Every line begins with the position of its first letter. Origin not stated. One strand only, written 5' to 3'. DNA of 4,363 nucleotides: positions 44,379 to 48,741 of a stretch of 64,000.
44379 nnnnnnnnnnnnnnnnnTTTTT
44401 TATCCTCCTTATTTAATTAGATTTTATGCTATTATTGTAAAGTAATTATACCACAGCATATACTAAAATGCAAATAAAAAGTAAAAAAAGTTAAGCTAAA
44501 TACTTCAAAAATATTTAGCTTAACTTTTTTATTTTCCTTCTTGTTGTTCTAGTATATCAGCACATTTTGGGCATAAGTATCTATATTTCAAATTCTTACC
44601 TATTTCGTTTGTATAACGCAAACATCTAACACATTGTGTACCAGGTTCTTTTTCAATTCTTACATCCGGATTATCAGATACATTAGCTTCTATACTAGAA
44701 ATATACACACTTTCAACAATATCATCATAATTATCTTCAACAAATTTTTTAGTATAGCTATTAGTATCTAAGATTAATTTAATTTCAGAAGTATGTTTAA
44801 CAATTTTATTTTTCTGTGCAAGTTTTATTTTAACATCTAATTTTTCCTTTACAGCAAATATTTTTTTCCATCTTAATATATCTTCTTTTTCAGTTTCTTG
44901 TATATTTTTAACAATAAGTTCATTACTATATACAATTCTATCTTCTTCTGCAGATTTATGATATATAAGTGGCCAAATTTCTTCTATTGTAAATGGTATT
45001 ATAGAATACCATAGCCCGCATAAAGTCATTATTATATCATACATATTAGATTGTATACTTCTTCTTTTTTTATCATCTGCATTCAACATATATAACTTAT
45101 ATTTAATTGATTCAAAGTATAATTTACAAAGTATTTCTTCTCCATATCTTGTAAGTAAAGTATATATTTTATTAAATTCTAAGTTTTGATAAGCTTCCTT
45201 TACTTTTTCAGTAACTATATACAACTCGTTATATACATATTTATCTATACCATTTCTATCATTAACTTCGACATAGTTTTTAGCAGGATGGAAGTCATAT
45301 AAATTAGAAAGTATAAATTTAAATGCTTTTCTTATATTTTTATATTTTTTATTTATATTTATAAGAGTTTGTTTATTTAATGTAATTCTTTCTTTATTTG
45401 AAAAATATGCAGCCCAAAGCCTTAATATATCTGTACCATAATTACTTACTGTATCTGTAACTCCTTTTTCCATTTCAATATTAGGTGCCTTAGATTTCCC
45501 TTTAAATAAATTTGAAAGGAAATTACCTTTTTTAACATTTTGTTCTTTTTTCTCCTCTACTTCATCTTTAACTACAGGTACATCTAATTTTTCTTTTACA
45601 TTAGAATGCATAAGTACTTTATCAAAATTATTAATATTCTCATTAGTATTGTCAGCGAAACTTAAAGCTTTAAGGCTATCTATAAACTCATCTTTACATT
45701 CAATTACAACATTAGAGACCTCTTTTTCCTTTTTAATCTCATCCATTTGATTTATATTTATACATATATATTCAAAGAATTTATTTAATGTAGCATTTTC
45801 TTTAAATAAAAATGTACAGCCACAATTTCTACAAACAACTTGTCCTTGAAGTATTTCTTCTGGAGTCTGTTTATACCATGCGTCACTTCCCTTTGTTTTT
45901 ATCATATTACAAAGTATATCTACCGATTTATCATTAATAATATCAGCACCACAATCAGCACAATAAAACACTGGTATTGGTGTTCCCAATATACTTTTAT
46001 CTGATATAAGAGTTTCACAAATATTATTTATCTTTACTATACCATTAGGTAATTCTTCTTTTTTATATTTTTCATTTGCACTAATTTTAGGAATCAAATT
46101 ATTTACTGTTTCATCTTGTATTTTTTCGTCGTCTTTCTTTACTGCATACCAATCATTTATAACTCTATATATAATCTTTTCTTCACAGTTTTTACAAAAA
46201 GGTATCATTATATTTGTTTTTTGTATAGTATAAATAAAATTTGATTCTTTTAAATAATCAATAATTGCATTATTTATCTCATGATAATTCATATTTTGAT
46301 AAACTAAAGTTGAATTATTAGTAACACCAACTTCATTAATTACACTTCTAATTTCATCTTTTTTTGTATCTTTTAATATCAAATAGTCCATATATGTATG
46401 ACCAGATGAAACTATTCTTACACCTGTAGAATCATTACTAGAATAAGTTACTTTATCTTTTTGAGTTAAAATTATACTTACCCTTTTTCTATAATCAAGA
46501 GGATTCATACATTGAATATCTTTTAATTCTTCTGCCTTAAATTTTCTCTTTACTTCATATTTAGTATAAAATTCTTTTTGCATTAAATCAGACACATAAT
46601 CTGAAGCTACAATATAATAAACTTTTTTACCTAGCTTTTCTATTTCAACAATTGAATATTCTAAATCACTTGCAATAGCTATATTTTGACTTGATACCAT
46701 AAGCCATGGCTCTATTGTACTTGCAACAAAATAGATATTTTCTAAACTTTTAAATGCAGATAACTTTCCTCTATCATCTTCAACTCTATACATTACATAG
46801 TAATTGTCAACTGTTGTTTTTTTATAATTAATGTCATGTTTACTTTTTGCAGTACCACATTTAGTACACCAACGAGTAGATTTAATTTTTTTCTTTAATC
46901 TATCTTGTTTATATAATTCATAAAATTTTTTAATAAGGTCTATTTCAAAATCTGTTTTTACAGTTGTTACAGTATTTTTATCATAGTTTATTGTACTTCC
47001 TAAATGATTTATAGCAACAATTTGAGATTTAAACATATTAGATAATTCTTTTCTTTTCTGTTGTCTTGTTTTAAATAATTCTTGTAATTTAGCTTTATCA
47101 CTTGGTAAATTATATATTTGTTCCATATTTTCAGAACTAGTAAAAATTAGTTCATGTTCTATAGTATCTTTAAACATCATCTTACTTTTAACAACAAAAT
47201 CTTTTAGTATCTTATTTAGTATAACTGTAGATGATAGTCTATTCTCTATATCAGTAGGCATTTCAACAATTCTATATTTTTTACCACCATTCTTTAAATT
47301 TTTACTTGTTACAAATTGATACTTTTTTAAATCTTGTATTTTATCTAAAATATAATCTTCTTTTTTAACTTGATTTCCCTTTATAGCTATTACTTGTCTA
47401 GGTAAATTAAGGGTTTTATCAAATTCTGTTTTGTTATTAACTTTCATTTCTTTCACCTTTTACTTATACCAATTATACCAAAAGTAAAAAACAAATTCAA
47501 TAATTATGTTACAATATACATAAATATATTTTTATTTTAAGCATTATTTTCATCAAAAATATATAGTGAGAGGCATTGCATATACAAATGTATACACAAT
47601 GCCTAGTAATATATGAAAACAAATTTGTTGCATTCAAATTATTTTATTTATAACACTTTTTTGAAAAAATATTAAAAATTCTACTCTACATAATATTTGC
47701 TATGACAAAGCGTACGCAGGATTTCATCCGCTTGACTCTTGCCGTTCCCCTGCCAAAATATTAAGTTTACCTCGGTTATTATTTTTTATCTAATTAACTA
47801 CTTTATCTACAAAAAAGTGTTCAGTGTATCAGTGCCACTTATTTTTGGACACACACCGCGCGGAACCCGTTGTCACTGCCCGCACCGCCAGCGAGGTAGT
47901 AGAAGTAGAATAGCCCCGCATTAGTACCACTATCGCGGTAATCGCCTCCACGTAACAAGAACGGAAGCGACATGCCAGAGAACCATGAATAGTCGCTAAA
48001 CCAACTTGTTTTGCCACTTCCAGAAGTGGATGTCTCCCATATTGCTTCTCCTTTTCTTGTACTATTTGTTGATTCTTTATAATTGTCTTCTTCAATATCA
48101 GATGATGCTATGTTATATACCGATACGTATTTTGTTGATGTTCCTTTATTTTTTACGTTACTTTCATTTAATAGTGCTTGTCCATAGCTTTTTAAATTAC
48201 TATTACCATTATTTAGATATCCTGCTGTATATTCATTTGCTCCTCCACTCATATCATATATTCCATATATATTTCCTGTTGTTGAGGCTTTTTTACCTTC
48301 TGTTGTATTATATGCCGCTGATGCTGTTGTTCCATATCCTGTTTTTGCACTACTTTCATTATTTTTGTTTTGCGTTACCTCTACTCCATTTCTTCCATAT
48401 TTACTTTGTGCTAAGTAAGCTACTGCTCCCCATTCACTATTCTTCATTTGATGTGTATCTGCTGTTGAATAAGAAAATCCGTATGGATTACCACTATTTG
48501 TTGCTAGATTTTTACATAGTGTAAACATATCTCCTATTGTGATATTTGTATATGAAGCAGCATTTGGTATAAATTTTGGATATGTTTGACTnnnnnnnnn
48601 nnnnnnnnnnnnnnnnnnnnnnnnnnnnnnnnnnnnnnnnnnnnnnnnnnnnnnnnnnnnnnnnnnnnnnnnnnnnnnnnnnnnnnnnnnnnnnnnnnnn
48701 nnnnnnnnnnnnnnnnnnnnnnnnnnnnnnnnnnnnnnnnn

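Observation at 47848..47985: C-terminal tip of the giant protein looks like a DGR variable region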

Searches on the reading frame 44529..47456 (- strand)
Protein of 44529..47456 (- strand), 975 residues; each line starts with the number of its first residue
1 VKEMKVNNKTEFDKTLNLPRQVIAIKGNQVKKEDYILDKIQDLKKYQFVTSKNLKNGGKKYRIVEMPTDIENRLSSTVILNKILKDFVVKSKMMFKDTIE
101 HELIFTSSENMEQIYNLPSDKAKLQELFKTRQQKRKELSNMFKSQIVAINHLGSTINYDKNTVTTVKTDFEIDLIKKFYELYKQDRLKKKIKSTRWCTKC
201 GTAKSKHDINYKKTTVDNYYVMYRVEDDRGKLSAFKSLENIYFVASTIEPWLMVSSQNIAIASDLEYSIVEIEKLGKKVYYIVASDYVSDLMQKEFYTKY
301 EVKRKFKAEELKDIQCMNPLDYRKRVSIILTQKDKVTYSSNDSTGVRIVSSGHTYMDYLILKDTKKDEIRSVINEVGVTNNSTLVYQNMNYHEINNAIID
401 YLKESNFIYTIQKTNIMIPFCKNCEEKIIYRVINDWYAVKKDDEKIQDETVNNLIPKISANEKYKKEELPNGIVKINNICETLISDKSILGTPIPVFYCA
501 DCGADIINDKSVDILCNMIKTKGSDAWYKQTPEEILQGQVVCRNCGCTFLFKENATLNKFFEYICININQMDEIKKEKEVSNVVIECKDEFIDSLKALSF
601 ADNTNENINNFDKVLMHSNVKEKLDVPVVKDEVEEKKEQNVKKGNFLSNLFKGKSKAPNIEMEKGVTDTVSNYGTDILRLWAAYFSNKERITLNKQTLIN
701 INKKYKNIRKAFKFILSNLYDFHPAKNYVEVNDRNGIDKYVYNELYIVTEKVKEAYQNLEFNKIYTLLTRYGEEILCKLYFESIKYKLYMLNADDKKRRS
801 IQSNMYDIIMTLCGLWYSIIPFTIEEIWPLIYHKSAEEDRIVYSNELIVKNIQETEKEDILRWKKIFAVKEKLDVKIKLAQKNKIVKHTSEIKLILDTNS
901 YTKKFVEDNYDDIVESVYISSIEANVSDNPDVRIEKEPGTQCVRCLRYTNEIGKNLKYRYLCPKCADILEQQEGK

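Call 9: search_protein_families(library=pfam, proteins=[window:44529-47456:-], max_evalue=0.01)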
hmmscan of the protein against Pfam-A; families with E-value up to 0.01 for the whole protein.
window:44529-47456:- (975 aa): 2 families
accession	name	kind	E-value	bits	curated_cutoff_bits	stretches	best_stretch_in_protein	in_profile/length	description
PF08264.19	Anticodon_1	-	2.3e-16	60.4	25.1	1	738-897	1-143/148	Anticodon-binding domain of tRNA ligase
PF00133.28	tRNA-synt_1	-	2.7e-15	56.5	22.7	1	47-689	11-409/414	tRNA synthetases class I (I, L, M and V)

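Call 23: find_encoding_contigs(protein=window:44529-47456:-, flank=1000, max_places=5)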
Protein window:44529-47456:- (975 aa): no gene with exactly this product is on record in the collection.

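Call 69: search_protein_families(library=ncbifam, proteins=[window:44529-47456:-], max_evalue=0.001)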
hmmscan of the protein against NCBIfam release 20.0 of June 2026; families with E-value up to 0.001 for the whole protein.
window:44529-47456:- (975 aa): 7 families
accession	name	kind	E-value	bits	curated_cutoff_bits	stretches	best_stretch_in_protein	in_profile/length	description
TIGR00392.1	ileS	equivalog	5.2e-76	256.5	621.4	1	26-894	5-857/861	isoleucine--tRNA ligase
NF040702.1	ileS_w_GNAT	exception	3.3e-70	237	1999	2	278-971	445-1092/1100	isoleucine--tRNA ligase, N-acetyltransferase domain-containing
NF009687.0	PRK13208.1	equivalog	5.5e-36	124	738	3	667-897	546-772/801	valine--tRNA ligase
TIGR00422.1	valS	equivalog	9.8e-34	116.5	612.1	3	668-930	539-792/863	valine--tRNA ligase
NF004349.1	PRK05729.1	equivalog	8.1e-32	110.3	704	2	310-925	233-770/860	valine--tRNA ligase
NF011492.0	PRK14900.1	equivalog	2e-16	59.1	1783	1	662-836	547-712/1044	valine--tRNA ligase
NF000540.1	alt_ValS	exception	5.9e-10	37.7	900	1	667-885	586-795/827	valine--tRNA ligase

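Call 83: find_homologous_proteins(query=window:44532-47456:-, max_evalue=1e-50)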
Query window:44532-47456:- (975 aa): 522 proteins with E <= 1e-50 among 8000 candidates; the best 120 are listed.
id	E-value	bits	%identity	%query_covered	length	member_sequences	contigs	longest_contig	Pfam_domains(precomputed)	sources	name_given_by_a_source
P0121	0.0e+0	2108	98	100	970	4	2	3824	PF08264.20,PF00133.29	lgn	-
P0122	0.0e+0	1762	81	100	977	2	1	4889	PF08264.20,PF00133.29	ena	-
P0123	0.0e+0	1485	69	99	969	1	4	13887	PF08264.20,PF00133.29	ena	-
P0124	0.0e+0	1419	66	99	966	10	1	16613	PF08264.20,PF00133.29,PF06827.21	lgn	-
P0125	0.0e+0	1398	64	100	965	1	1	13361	PF08264.20,PF00133.29,PF06827.21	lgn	-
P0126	0.0e+0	1397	64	99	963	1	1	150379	PF08264.20,PF00133.29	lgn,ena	-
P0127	0.0e+0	1380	64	99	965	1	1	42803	PF08264.20,PF00133.29,PF06827.21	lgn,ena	-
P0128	0.0e+0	1306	59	99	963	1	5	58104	PF08264.20,PF00133.29,PF06827.21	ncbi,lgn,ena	-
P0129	0.0e+0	1288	60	99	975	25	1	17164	PF08264.20,PF00133.29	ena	-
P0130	0.0e+0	1258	60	99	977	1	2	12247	PF08264.20,PF00133.29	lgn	-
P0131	0.0e+0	1247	59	99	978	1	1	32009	PF08264.20,PF00133.29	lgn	-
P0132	0.0e+0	1095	53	99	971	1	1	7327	PF08264.20,PF00133.29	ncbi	-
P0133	2.4e-294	997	53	88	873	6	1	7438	PF08264.20,PF00133.29,PF06827.21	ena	-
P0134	7.1e-220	751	41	99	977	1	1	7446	PF08264.20,PF00133.29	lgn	-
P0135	1.0e-218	747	39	99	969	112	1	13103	PF08264.20,PF00133.29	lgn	-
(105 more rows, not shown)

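Call 84: find_encoding_contigs(protein=P0121, flank=10000, max_places=10)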
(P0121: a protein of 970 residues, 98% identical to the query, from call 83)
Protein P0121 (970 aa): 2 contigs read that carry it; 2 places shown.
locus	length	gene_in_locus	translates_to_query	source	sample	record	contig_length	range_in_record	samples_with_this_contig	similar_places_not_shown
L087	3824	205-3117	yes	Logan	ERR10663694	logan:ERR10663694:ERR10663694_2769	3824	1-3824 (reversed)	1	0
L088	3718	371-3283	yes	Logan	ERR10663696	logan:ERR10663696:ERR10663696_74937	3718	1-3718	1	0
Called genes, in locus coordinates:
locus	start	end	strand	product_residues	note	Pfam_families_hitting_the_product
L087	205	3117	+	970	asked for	PF00133:tRNA-synt_1, PF08264:Anticodon_1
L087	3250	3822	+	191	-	?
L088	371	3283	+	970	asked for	PF00133:tRNA-synt_1, PF08264:Anticodon_1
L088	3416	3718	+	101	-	?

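Call 85: find_encoding_contigs(protein=P0122, flank=10000, max_places=6)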
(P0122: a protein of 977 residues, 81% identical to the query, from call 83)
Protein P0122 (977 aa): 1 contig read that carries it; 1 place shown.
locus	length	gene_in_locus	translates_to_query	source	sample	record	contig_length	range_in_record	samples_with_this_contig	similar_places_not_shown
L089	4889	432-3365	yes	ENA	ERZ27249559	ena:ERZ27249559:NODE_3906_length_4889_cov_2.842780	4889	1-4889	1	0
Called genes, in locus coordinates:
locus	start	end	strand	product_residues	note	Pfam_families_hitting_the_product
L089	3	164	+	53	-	?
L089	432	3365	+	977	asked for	PF00133:tRNA-synt_1, PF08264:Anticodon_1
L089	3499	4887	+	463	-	?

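Call 90: find_encoding_contigs(protein=P0123, flank=10000, max_places=3)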
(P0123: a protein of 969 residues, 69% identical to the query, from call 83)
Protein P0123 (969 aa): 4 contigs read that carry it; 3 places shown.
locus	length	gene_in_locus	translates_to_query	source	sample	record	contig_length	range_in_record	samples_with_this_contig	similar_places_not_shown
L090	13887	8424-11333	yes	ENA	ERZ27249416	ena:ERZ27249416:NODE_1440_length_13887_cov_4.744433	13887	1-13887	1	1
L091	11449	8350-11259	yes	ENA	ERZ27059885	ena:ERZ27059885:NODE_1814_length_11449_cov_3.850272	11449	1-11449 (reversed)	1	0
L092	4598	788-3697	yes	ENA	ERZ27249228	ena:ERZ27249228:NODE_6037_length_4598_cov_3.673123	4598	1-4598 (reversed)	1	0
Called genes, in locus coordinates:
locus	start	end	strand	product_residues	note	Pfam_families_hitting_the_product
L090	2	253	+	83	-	?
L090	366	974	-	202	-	-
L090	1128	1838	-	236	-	PF20730:YetF_N (faint), PF04239:DUF421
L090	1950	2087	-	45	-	-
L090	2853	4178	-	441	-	PF14689:SPOB_a, PF14501:HATPase_c_5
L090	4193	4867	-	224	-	PF00072:Response_reg, PF04397:LytTR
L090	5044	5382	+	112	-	PF07873:YabP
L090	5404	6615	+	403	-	PF06898:YqfD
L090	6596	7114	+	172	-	PF02130:YbeY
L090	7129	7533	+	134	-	PF00383:dCMP_cyt_deam_1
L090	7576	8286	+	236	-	PF11738:DUF3298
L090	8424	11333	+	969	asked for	PF00133:tRNA-synt_1, PF08264:Anticodon_1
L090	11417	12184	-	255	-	-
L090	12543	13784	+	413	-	PF01548:DEDD_Tnp_IS110, PF02371:Transposase_20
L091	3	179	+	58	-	?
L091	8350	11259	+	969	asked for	PF00133:tRNA-synt_1, PF08264:Anticodon_1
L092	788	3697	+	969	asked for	PF00133:tRNA-synt_1, PF08264:Anticodon_1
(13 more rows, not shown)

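Call 91: find_encoding_contigs(protein=P0126, flank=10000, max_places=3)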
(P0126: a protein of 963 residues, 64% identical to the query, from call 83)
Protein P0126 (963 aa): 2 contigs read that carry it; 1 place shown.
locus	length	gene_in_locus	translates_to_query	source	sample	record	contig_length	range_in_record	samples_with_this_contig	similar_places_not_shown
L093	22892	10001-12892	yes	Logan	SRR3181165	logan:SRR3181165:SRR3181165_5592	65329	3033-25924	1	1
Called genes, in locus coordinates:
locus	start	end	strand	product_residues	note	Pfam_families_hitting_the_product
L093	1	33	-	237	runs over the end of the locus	PF20730:YetF_N (weak), PF04239:DUF421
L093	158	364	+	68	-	PF00403:HMA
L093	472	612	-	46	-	-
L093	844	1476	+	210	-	PF04647:AgrB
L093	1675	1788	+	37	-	-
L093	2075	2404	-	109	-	PF13635:DUF4143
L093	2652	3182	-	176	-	PF14516:AAA_35 (weak), PF13173:AAA_14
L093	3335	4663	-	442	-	PF14689:SPOB_a, PF14501:HATPase_c_5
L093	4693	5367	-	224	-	PF00072:Response_reg, PF04397:LytTR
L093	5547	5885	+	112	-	PF07873:YabP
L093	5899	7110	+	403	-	PF06898:YqfD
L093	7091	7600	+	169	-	PF02130:YbeY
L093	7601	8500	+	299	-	PF01219:DAGK_prokar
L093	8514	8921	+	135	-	PF00383:dCMP_cyt_deam_1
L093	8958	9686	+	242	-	PF11738:DUF3298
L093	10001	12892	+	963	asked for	PF00133:tRNA-synt_1, PF08264:Anticodon_1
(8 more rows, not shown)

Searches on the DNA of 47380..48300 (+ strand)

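Call 27: search_dna_similar(query=window:47600-48300:+, collection=phages, mode=distant)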
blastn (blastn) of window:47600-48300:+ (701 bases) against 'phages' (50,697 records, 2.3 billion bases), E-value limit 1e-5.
No match.

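Call 33: search_rna_families(source=window, start=47380, end=48050, threshold=evalue, max_evalue=10, show_alignments=2)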
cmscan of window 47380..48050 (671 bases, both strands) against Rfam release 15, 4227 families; matches with E-value up to 10: 1.
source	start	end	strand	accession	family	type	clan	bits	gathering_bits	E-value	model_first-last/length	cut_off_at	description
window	47562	47650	-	RF01579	RUF2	Gene; sRNA;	-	17.3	90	9.7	1-154/154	no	Plasmodium RNA of unknown function RUF2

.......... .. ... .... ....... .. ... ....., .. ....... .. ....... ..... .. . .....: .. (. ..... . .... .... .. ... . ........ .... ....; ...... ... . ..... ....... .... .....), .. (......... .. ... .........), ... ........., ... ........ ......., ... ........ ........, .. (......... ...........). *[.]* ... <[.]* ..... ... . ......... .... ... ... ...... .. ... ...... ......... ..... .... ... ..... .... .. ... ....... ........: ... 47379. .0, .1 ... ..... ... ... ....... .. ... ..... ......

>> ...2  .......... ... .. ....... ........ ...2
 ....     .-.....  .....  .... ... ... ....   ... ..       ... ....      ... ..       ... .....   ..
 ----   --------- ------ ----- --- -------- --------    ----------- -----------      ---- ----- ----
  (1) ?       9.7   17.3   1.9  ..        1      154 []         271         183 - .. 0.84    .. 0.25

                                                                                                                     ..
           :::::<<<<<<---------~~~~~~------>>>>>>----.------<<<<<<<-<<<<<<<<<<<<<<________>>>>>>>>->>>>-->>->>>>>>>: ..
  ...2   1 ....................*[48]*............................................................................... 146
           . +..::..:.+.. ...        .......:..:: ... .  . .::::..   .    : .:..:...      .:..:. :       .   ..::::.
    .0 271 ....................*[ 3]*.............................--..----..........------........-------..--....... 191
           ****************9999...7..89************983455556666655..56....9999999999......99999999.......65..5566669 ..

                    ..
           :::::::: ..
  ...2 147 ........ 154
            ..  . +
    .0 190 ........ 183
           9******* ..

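Call 82: search_dna_similar(query=window:47457-48040:-, collection=plasmids, mode=distant, max_rows=10)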
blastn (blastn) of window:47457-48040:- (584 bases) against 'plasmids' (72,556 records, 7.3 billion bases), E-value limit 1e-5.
No match.

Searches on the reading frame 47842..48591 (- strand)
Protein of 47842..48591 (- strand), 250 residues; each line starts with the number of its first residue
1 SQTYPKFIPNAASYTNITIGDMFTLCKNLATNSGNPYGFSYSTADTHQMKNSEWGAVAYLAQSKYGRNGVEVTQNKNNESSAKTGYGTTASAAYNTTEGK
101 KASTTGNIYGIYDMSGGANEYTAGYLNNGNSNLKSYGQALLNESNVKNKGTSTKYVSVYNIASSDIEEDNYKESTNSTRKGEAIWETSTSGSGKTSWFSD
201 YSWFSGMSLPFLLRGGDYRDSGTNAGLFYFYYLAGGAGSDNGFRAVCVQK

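Call 71: predict_structure(alignment_id=A2)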
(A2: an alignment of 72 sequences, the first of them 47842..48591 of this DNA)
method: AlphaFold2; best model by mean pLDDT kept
length: 250 residues; sequences in the alignment: 72
mean_pLDDT: 40.3   pTM: 0.25
mean pLDDT of the five models: 40.3, 37.5, 36.7, 36.1, 35.3
residues with pLDDT >= 90: 0; 70-90: 0; 50-70: 41; < 50: 209
segments of 3 or more residues with pLDDT < 50: 1-23, 36-38, 44-68, 72-87, 99-163, 165-171, 179-188, 192-250
pLDDT, mean of each block of 10 residues (from residue 1): 34 40 52 54 45 42 49 44 44 53 37 27 31 41 42 42 46 52 46 44 28 30 29 30 26
secondary structure, 60 per line:
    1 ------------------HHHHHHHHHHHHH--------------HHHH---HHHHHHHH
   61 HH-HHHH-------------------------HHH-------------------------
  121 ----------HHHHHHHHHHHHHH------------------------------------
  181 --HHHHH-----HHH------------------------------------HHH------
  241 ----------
elements in order: H19-31 H46-49 H53-62 H64-67 H131-144 H183-187
